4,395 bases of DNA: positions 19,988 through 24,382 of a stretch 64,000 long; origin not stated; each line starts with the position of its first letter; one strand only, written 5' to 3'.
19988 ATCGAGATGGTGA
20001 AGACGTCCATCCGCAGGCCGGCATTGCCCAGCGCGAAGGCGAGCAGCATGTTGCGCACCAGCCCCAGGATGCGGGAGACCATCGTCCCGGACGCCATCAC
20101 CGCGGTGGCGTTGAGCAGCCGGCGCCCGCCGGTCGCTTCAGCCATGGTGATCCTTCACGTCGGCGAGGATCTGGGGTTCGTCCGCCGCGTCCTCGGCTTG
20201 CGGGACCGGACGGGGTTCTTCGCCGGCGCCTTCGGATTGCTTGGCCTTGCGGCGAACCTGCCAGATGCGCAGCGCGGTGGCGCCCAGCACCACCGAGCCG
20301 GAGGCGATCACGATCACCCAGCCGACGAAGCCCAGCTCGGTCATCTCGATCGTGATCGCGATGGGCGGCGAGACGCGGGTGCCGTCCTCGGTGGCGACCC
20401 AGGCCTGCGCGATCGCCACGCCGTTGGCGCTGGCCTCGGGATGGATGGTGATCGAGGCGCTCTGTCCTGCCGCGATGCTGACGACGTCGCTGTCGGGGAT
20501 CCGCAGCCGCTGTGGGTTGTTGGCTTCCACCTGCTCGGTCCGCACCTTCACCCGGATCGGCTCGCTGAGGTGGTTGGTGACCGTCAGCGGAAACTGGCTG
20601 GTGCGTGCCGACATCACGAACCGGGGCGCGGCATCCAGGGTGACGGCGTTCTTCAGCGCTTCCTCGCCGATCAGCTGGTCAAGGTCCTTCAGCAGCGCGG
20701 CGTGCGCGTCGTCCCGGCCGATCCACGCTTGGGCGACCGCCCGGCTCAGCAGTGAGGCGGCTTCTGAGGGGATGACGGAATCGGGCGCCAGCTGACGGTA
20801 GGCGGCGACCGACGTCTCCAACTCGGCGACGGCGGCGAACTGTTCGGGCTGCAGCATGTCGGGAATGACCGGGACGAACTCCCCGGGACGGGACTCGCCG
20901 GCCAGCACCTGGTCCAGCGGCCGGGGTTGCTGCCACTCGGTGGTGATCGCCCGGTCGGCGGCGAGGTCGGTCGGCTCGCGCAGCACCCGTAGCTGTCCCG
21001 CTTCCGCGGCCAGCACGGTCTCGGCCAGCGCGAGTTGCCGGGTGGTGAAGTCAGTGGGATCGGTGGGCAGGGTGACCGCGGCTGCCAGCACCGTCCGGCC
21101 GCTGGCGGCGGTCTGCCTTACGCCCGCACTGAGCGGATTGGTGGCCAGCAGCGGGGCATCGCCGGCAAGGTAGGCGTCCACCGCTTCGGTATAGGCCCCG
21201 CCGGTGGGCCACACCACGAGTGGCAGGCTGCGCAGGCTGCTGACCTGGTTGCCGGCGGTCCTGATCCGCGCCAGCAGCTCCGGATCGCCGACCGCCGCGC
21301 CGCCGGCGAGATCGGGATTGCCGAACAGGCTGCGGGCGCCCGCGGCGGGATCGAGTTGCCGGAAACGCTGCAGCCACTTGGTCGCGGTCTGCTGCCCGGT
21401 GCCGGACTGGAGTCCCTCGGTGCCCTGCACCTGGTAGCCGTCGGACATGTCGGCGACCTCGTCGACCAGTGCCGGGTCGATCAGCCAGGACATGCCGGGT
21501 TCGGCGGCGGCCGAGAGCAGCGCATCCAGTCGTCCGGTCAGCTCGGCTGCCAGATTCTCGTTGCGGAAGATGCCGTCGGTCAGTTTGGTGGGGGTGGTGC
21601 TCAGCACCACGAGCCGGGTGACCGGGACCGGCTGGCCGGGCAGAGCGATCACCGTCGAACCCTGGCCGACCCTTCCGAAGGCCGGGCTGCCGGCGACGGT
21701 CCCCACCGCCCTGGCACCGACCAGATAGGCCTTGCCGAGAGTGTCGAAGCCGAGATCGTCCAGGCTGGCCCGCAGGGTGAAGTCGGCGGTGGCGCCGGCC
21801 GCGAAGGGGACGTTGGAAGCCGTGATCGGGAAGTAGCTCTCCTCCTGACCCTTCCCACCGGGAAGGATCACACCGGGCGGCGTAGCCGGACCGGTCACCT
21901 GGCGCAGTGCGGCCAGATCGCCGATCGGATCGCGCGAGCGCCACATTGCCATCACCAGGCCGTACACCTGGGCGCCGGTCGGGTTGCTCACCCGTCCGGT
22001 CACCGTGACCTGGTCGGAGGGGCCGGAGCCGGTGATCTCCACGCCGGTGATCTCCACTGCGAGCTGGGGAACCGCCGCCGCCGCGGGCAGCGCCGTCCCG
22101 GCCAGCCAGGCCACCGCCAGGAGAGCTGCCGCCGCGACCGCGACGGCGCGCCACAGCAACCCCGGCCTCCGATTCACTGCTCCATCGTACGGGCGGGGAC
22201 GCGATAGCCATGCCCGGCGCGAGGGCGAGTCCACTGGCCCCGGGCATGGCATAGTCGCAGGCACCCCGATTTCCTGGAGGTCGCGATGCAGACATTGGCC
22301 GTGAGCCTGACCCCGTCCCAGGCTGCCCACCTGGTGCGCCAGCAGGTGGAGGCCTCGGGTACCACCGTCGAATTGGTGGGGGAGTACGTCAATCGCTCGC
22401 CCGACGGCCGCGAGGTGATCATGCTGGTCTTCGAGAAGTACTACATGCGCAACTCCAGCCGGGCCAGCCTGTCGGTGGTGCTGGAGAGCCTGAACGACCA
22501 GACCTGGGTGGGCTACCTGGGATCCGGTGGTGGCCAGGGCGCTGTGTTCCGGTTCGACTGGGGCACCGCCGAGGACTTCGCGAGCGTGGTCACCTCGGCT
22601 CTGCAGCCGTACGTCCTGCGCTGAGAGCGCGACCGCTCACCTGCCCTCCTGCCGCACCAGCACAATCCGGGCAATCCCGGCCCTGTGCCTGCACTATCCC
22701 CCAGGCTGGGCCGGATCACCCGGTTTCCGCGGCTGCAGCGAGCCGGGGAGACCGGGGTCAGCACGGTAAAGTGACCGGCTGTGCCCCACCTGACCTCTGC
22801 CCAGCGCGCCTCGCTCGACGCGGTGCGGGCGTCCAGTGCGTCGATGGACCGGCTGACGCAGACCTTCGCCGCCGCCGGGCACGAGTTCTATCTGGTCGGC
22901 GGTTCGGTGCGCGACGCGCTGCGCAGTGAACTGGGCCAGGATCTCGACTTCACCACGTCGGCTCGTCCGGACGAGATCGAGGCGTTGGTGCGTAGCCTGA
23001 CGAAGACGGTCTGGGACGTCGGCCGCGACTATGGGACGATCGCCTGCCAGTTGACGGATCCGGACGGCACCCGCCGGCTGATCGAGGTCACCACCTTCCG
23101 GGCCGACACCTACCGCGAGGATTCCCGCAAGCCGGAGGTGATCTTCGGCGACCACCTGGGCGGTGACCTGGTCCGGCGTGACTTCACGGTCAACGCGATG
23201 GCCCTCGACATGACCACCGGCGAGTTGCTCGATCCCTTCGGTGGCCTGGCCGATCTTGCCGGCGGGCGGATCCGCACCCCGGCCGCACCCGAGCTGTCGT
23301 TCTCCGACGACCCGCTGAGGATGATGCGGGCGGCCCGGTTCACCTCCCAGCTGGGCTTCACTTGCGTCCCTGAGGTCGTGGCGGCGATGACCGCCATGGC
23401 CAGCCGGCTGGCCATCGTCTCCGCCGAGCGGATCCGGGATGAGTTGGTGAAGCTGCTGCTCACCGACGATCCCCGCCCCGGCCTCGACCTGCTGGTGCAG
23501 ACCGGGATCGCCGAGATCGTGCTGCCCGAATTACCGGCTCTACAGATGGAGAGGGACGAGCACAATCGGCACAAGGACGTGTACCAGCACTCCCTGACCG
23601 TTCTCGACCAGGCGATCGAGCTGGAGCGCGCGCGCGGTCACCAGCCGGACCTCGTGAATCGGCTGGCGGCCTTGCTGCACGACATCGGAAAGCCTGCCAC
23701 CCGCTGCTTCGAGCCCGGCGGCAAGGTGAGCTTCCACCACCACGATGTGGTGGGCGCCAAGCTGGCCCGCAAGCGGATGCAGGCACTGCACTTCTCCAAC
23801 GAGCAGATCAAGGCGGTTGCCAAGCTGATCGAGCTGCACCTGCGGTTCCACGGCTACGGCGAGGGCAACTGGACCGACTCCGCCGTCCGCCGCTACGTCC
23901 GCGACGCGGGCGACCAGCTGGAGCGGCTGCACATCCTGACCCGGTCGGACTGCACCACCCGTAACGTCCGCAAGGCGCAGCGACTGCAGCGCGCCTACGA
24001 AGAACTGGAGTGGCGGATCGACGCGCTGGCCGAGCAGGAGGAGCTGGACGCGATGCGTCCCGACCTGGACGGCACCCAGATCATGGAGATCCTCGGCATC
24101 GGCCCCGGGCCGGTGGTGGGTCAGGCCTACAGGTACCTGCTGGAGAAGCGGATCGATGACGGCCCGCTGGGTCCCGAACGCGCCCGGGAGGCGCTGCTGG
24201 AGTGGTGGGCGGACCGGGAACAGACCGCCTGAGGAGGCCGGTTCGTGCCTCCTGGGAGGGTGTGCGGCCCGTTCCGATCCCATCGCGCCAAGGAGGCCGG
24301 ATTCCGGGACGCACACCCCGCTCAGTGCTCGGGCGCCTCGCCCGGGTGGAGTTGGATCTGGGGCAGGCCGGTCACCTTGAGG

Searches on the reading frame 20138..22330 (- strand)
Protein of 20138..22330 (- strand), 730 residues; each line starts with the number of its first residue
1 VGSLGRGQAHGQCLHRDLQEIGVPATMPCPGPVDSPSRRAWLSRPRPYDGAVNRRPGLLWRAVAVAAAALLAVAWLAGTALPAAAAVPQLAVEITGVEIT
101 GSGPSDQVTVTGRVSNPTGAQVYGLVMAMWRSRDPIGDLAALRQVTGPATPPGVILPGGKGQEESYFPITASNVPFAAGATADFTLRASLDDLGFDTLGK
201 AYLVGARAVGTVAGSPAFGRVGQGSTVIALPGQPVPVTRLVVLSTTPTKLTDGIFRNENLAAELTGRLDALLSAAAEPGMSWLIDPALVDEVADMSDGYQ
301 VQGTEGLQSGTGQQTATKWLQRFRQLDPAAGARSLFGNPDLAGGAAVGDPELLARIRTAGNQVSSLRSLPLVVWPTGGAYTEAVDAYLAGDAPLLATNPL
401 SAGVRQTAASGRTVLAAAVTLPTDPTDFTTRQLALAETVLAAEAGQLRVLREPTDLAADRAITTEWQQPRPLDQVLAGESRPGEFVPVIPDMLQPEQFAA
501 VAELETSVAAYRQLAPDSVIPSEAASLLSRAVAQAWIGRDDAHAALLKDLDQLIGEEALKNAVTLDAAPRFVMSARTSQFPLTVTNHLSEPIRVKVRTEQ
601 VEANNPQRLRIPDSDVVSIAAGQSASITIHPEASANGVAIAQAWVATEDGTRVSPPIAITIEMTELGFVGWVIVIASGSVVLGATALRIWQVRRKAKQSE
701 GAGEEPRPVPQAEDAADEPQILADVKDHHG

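Call 51: search_protein_families(library=pfam, proteins=[window:20138-22330:-], max_evalue=0.0001)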
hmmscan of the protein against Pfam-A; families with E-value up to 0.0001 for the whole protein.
window:20138-22330:- (730 aa): 1 family
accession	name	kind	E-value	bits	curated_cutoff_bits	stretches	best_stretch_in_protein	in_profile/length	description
PF19516.4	DUF6049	-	8.7e-08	31.7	30.1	1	515-697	525-703/708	Family of unknown function (DUF6049)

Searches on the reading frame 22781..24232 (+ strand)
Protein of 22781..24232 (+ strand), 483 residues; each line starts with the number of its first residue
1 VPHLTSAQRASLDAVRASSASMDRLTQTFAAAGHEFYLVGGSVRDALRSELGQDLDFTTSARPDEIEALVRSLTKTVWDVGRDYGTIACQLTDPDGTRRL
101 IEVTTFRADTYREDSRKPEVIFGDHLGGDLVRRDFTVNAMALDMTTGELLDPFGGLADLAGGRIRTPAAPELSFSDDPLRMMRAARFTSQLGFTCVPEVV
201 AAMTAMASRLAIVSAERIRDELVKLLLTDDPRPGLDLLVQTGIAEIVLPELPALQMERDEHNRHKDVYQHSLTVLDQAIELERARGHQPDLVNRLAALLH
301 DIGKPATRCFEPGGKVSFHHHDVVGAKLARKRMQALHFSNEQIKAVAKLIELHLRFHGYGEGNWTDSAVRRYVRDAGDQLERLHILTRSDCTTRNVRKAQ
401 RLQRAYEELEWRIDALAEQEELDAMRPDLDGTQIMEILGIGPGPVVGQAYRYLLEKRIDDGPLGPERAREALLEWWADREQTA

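Call 51: search_protein_families(library=pfam, proteins=[window:22781-24232:+], max_evalue=0.0001)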
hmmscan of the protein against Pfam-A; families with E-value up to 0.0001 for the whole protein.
window:22781-24232:+ (483 aa): 4 families
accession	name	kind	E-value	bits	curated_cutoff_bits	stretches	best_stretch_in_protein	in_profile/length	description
PF01743.26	PolyA_pol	-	3.5e-31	108.6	23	1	36-165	1-126/126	Poly A polymerase head domain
PF12627.12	PolyA_pol_RNAbd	-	6e-20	71.2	22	1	192-252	1-62/64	Probable RNA and SrmB- binding site of polymerase A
PF01966.28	HD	-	5.4e-14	52.9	22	1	267-393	1-114/116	HD domain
PF13735.12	tRNA_NucTran2_2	-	4.5e-06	27.2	27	1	328-458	23-134/149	tRNA nucleotidyltransferase domain 2 putative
